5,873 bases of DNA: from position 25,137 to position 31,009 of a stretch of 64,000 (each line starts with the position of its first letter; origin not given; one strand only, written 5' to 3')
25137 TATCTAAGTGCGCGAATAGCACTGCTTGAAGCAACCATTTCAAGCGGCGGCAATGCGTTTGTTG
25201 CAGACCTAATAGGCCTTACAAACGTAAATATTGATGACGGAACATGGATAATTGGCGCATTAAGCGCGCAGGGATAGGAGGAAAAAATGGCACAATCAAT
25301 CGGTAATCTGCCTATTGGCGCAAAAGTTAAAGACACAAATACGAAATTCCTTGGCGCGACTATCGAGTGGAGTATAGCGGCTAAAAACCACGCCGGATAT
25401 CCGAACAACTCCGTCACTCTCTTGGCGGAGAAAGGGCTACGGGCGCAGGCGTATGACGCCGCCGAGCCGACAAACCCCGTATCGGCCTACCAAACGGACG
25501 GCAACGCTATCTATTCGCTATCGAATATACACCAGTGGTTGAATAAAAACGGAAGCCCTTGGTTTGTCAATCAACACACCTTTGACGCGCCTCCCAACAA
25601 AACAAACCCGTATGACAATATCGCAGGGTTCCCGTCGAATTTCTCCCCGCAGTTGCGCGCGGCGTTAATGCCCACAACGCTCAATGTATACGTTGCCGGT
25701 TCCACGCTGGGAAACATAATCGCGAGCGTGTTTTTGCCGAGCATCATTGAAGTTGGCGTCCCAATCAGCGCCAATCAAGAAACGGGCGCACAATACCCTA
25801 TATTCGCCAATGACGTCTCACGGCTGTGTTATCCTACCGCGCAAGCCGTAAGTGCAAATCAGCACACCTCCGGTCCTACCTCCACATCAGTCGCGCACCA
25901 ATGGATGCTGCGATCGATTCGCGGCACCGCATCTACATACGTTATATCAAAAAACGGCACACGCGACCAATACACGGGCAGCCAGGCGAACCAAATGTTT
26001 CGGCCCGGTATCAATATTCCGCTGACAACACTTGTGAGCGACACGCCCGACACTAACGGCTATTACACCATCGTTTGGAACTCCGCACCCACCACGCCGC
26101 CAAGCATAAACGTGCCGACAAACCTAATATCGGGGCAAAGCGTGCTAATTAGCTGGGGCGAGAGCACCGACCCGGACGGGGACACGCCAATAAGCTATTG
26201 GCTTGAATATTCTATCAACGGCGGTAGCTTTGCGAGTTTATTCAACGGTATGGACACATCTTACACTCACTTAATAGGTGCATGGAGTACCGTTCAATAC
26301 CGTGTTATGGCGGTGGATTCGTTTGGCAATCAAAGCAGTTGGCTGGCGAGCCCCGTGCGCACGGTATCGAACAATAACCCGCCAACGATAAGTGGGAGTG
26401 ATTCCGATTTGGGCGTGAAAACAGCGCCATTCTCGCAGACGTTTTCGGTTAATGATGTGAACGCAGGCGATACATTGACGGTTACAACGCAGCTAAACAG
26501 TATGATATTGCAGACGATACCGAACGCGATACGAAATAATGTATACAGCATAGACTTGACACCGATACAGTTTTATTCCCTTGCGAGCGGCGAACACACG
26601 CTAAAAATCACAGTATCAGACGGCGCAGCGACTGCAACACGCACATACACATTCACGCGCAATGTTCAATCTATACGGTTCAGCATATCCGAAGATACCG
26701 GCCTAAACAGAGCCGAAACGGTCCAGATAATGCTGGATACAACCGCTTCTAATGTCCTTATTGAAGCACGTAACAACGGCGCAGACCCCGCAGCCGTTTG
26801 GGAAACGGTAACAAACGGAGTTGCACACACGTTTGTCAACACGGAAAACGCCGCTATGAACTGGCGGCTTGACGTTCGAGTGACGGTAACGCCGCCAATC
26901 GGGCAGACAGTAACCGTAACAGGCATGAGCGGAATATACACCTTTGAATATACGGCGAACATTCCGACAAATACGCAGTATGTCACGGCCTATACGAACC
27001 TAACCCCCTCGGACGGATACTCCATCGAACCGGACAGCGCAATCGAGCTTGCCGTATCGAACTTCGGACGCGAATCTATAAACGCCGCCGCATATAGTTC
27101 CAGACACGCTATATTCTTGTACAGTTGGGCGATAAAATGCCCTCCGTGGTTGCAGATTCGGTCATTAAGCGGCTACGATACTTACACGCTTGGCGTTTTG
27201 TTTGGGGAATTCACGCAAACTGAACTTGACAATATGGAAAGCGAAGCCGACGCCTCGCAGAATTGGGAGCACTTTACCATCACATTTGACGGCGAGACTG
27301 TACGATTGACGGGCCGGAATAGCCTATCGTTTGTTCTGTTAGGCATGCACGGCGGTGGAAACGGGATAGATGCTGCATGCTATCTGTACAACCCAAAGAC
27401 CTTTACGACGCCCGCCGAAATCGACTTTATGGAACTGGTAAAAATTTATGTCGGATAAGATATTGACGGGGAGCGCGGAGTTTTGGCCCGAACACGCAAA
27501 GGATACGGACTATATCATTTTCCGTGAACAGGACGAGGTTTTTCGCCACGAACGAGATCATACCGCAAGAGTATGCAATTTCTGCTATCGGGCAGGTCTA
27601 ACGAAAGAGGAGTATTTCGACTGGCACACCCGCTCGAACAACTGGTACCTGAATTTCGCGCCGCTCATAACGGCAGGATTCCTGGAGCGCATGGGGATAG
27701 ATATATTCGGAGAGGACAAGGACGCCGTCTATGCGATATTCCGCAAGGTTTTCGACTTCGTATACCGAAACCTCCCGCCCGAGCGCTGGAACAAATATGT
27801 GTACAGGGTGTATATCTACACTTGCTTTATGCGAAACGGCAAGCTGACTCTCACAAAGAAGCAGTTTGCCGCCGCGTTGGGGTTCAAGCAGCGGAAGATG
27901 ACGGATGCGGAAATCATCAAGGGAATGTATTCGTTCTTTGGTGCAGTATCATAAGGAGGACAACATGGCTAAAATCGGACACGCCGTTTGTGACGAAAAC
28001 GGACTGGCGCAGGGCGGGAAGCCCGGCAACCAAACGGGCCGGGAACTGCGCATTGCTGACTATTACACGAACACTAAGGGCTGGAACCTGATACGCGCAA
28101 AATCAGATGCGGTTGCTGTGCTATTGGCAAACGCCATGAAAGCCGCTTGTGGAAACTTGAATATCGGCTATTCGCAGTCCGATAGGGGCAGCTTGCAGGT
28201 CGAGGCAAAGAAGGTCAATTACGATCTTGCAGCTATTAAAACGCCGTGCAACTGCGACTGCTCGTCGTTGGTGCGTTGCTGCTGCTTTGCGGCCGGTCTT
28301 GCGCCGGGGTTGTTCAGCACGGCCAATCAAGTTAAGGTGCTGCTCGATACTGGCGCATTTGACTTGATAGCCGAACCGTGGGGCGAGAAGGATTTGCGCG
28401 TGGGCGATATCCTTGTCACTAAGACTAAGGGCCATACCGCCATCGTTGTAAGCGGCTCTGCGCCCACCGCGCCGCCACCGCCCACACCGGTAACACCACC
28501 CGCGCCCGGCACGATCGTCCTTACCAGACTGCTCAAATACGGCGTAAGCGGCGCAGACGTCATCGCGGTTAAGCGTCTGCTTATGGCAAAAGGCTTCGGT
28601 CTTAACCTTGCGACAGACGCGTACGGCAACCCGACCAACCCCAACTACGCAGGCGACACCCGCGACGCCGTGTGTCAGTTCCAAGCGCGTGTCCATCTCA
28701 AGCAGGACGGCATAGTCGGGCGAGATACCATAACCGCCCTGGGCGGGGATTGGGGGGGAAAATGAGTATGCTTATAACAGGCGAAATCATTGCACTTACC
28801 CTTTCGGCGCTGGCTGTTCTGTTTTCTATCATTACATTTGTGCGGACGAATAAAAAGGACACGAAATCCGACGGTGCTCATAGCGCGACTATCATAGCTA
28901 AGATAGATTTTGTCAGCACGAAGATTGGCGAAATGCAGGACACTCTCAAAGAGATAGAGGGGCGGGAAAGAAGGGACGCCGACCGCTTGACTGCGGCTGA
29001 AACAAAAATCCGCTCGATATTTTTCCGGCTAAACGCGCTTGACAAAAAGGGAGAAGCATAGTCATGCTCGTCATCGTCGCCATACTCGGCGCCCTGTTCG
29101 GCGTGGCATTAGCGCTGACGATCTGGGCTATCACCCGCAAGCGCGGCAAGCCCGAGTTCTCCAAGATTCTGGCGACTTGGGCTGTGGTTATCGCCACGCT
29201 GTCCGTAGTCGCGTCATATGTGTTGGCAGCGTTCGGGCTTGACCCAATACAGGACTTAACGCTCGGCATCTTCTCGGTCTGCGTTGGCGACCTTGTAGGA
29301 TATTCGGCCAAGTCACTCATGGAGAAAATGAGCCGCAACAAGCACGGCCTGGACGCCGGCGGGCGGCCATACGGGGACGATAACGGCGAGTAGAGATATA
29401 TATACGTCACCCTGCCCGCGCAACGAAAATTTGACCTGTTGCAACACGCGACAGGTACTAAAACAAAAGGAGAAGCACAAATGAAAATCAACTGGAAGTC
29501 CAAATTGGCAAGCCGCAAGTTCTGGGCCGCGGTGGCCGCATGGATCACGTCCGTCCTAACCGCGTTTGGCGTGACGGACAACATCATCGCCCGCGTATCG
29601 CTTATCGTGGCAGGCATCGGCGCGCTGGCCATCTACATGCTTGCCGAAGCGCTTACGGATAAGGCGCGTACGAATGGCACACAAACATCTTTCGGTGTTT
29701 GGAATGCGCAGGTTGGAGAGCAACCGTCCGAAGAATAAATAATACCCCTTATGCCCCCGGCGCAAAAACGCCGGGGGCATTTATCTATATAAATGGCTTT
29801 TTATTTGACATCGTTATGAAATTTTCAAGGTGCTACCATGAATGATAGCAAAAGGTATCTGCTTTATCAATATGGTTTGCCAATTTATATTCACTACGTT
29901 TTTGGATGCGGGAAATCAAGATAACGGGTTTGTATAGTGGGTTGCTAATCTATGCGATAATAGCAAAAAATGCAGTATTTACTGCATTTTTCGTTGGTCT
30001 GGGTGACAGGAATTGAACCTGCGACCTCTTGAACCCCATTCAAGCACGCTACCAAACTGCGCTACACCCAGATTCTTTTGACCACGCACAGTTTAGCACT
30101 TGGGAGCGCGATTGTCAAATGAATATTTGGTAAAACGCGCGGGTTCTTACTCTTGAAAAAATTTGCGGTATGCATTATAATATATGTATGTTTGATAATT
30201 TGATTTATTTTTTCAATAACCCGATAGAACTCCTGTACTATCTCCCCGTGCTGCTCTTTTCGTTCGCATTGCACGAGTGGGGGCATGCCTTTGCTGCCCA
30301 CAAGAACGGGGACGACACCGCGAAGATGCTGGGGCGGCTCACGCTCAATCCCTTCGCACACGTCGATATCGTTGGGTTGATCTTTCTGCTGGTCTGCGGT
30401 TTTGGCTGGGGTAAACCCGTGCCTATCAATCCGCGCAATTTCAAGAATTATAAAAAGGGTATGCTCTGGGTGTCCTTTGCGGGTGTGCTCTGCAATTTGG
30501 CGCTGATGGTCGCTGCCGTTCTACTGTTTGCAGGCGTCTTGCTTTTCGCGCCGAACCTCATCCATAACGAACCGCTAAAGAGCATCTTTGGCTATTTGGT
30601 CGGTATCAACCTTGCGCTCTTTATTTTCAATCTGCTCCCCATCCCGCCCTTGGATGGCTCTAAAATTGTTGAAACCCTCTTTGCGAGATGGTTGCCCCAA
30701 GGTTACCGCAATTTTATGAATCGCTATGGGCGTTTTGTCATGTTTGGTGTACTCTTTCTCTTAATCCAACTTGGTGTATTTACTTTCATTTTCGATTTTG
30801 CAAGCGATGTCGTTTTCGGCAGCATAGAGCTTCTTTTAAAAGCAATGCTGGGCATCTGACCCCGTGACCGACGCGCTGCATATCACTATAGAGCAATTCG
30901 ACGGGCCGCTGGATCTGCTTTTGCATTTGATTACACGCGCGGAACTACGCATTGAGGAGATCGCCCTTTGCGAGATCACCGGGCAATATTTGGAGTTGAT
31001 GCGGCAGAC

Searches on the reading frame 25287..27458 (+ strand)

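Call 51: search_protein_families(library=phrogs, proteins=[window:25287-27458:+], max_evalue=0.00001)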
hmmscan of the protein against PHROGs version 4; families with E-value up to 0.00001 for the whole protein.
window:25287-27458:+ (723 aa): 5 families
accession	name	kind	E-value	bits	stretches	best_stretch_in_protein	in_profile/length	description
phrog_10993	-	head and packaging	1e-116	392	1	1-535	1-538/556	Hoc-like head decoration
phrog_24060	-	unknown function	1.3e-36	126.6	1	5-267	3-272/1438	-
phrog_36643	-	unknown function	7.2e-25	88.7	1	356-466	179-286/575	-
phrog_21129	-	unknown function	4.6e-12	45.5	1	192-362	751-918/1494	-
phrog_2674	-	unknown function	1.2e-09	39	1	351-468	76-194/497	-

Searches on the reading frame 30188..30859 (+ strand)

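Call 33: search_protein_families(library=ncbifam, proteins=[window:30188-30859:+], max_evalue=0.001)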
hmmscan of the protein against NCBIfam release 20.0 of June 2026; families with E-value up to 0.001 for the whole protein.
window:30188-30859:+ (223 aa): 1 family
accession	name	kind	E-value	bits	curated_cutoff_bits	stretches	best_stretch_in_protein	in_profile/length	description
TIGR00054.1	TIGR00054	equivalog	0.00067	18.6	147.55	1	134-204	351-416/421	RIP metalloprotease RseP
